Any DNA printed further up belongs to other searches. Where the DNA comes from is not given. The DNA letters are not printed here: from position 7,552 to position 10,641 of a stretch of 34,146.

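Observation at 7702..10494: Unusual architecture: N-terminal zinc ribbon, coiled coil, single TM helix, HtrA-like S1 protease and C-terminal HEAT repeats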

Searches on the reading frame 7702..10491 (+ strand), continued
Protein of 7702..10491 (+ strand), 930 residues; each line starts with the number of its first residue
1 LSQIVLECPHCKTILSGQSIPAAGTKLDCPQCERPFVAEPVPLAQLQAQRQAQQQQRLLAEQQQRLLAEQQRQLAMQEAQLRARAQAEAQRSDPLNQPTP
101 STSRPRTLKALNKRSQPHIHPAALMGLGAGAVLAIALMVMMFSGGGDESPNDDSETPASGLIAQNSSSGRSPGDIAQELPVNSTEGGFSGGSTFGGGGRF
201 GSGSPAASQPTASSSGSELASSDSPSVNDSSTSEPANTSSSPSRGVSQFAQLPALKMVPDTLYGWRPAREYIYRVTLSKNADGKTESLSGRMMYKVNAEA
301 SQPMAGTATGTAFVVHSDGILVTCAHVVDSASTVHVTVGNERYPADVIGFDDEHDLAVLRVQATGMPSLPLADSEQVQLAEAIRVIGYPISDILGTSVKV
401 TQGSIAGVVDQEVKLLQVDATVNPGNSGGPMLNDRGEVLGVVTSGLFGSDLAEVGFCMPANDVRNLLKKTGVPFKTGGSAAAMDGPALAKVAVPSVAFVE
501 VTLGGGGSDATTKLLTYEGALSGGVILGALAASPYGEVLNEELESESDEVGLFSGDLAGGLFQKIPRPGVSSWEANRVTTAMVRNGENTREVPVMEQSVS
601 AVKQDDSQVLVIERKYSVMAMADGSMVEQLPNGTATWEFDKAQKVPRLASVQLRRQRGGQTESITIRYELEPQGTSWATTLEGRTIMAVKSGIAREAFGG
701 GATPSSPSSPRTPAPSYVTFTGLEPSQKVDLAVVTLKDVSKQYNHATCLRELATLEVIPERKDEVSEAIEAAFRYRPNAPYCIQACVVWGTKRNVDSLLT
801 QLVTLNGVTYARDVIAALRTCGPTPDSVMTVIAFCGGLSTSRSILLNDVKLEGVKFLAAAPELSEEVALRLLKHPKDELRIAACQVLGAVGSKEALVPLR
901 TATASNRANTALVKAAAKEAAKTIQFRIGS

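Call 31: predict_structure(alignment_id=A1)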
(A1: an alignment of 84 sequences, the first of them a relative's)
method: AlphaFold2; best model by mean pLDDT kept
length: 930 residues; sequences in the alignment: 84
mean_pLDDT: 78.4   pTM: 0.60
mean pLDDT of the five models: 78.4, 77.9, 77.3, 77.0, 75.8
residues with pLDDT >= 90: 453; 70-90: 219; 50-70: 97; < 50: 161
segments of 3 or more residues with pLDDT < 50: 1-3, 94-130, 143-241, 698-708
pLDDT, mean of each block of 10 residues (from residue 1): 66 73 80 85 74 89 94 95 88 49 38 36 44 63 41 32 33 37 31 28 34 32 38 41 72 84 89 93 91 89 81 98 94 94 97 95 97 97 96 90 96 92 92 98 69 85 97 90 96 97 67 87 82 89 69 63 89 86 79 87 96 92 72 93 95 88 92 62 50 51 46 72 95 94 87 96 98 82 95 96 76 94 95 81 67 91 96 91 92 97 88 94 90
secondary structure, 60 per line:
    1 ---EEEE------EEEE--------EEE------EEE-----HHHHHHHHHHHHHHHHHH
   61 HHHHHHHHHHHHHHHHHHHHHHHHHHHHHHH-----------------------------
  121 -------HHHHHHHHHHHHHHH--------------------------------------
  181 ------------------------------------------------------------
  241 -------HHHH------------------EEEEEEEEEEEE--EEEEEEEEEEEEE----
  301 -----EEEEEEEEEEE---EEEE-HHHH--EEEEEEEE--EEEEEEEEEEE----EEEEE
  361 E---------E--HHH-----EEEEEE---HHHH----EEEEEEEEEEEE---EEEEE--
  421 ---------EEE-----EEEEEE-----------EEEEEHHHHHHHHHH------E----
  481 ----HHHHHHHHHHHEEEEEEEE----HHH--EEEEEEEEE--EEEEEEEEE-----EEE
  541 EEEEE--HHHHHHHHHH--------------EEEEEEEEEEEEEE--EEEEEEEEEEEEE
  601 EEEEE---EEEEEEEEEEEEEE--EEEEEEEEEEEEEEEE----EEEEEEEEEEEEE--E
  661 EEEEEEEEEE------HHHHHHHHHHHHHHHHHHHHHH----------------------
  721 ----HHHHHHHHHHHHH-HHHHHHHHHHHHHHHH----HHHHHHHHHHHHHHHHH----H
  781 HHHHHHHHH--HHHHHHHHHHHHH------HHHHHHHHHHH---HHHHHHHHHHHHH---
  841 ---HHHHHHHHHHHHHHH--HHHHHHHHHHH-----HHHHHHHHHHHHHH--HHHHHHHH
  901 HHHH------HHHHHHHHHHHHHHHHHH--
elements in order (helices of 4 or more, strands of 3 or more residues): E4-7 E14-17 E26-28 E35-37 H43-91 H128-142 H248-251 E270-281 E284-296 E306-316 E320-323 H325-328 E331-338 E341-351 E356-361 E382-387 H391-394 E399-410 E414-418 E430-432 E438-443 E455-459 H460-469 H485-495 E496-503 E513-521 E524-532 E538-545 H548-557 E572-585 E588-605 E609-622 E625-640 E645-657 E660-670 H677-698 H725-737 H739-754 H759-775 H780-789 H792-804 H811-821 H825-837 H844-858 H861-871 H877-890 H893-904 H911-928

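Call 72: search_protein_families(library=padloc, proteins=[window:7702-10491:+], max_evalue=0.01)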
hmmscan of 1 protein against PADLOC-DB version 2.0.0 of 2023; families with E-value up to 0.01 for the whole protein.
window:7702-10491:+ (930 aa): 4 families
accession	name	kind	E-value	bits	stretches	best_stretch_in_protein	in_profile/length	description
PDLC02960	RT-Protease_XI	-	1.6e-24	84.7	1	289-468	334-505/506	single gene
PDLC02959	RT-Protease_XI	-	1.7e-23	81.3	1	293-468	340-509/510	single gene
PDLC04593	PDC-M35A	-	2e-09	35.5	1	303-443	16-179/216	-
PDLC00169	HamA1|HamA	-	4e-07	26.9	1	300-442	19-170/483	DUF1837 domain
